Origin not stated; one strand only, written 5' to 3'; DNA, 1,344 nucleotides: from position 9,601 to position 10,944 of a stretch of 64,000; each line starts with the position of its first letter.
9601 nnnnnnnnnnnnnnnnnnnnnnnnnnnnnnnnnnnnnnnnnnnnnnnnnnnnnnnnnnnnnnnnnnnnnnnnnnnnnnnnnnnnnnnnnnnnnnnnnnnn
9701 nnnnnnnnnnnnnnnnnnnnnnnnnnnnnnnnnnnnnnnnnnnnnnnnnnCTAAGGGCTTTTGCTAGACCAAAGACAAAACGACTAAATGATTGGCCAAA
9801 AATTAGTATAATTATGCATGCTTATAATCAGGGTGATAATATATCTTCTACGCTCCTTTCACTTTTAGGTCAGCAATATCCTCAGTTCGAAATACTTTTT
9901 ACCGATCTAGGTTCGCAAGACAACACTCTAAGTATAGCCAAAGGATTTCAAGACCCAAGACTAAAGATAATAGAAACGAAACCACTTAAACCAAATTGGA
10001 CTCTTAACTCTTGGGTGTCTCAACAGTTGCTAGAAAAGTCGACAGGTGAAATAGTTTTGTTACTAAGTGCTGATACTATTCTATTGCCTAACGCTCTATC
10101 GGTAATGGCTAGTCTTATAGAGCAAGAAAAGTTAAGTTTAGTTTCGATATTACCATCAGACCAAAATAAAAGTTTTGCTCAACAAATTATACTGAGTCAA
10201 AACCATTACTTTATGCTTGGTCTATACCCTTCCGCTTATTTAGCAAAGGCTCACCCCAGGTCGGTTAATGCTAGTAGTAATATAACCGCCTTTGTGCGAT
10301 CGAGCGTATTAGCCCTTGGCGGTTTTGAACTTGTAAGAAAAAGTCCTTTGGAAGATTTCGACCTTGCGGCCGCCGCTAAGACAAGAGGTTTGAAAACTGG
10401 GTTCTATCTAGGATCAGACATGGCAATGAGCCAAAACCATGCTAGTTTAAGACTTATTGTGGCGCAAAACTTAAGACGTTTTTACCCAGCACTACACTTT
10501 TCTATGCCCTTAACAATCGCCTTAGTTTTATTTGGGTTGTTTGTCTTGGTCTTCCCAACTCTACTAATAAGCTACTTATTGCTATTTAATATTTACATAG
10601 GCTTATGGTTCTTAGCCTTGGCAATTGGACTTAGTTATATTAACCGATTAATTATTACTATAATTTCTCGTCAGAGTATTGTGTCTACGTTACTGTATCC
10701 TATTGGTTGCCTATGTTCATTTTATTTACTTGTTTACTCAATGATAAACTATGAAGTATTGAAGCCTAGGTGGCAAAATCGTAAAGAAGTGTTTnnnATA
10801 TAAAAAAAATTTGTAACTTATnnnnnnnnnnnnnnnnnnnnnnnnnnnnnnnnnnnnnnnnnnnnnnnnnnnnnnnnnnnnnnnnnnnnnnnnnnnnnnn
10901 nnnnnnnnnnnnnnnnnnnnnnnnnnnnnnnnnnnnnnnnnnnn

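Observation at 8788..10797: Single-polypeptide fusion of lycopene-elongase-like UbiA prenyltransferase and GT2 glycosyltransferase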

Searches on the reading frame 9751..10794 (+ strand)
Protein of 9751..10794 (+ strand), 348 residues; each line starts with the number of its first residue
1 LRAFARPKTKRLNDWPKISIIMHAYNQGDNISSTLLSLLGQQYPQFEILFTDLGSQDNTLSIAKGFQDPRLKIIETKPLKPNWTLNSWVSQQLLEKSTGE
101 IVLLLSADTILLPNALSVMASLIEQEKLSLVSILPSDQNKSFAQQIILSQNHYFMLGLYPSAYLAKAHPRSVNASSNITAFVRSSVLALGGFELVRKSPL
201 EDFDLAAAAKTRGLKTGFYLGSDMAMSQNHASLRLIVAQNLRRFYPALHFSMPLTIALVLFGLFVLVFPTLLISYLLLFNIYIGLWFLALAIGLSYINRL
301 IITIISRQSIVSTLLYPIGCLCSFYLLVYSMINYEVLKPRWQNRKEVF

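Call 18: find_homologous_proteins(query=window:9754-10794:+, max_evalue=0.00001)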
Query seq(347 aa) (347 aa): 26 proteins with E <= 0.00001 among 8000 candidates.
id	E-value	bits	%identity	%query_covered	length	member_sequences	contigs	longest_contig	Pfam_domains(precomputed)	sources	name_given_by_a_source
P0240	1.2e-112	395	51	99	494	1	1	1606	PF13632.13,PF13506.14,PF13641.13,PF00535.33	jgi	jgi:glycosyltransferase involved in cell wall biosynthesis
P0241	3.2e-100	354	49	99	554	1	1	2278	PF13641.13,PF01040.24,PF00535.33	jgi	jgi:hypothetical protein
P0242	6.1e-99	350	47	99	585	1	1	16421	PF13632.13,PF13506.14,PF13641.13,PF01040.24,PF00535.33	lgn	-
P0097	4.4e-96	340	47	99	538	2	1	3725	PF13641.13,PF01040.24,PF00535.33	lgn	-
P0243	5.8e-77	277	70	56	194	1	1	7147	-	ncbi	-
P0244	1.2e-10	59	40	32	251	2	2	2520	PF10111.15,PF13641.13,PF00535.33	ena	-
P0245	1.6e-9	56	39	31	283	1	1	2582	PF13641.13,PF00535.33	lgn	-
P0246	1.7e-9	56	32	38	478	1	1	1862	PF13632.13,PF13506.14,PF13641.13,PF03142.22,PF01644.24,PF00535.33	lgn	-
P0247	6.2e-9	54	30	70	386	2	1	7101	PF13632.13,PF10111.15,PF13506.14,PF13641.13,PF03142.22,PF01644.24,PF00535.33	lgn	-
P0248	2.9e-7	48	33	35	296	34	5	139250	PF10111.15,PF13641.13,PF00535.33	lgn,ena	-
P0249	3.4e-7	48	37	31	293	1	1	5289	PF10111.15,PF00535.33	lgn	-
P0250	3.5e-7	48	34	32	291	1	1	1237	PF10111.15,PF13641.13,PF00535.33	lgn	-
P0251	4.1e-7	48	36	31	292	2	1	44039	PF10111.15,PF13641.13,PF00535.33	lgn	-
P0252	5.0e-7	48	35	32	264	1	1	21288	PF10111.15,PF13641.13,PF00535.33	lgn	-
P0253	5.7e-7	47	38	31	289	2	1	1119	PF10111.15,PF13641.13,PF00535.33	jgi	-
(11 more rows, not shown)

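Call 34: search_protein_representatives(protein=window:9751-10794:+)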
Query: 348 residues. Proteins with E-value up to 0.001 (for the whole library): 25788; up to 1e-10: 2441; up to 1e-30: 16. The best 150 are listed.
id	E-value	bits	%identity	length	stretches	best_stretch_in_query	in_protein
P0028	4.2e-136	470.1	61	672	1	4-347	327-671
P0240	3.2e-113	394.9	51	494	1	3-346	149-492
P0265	9.8e-113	393.3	52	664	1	3-345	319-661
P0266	2.9e-102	358.9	49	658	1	3-346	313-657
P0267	2.8e-97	342.6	45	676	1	3-347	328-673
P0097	1.2e-96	340.4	47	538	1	8-347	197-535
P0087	1.1e-92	327.5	45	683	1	2-347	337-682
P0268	4.0e-90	319.0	45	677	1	4-340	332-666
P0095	1.7e-50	188.8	33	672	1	12-344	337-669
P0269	1.0e-42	163.3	65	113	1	237-348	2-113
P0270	4.8e-35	138.0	31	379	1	8-333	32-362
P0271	2.6e-33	132.4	28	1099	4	14-205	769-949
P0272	5.9e-33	131.2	29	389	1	14-326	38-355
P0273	1.0e-32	130.4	33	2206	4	5-126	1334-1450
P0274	1.7e-32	129.7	29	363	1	10-344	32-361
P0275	5.2e-31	124.8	29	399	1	13-335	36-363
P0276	6.7e-30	121.1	26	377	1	15-345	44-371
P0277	8.9e-30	120.7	31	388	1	17-344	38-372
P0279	2.3e-29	119.3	30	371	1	7-344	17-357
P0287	2.0e-27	113.0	29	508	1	14-336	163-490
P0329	1.7e-24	103.4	28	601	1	12-344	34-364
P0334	3.1e-24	102.5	26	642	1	6-343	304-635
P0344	5.1e-24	101.8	25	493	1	13-344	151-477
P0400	6.6e-22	94.9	27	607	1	7-345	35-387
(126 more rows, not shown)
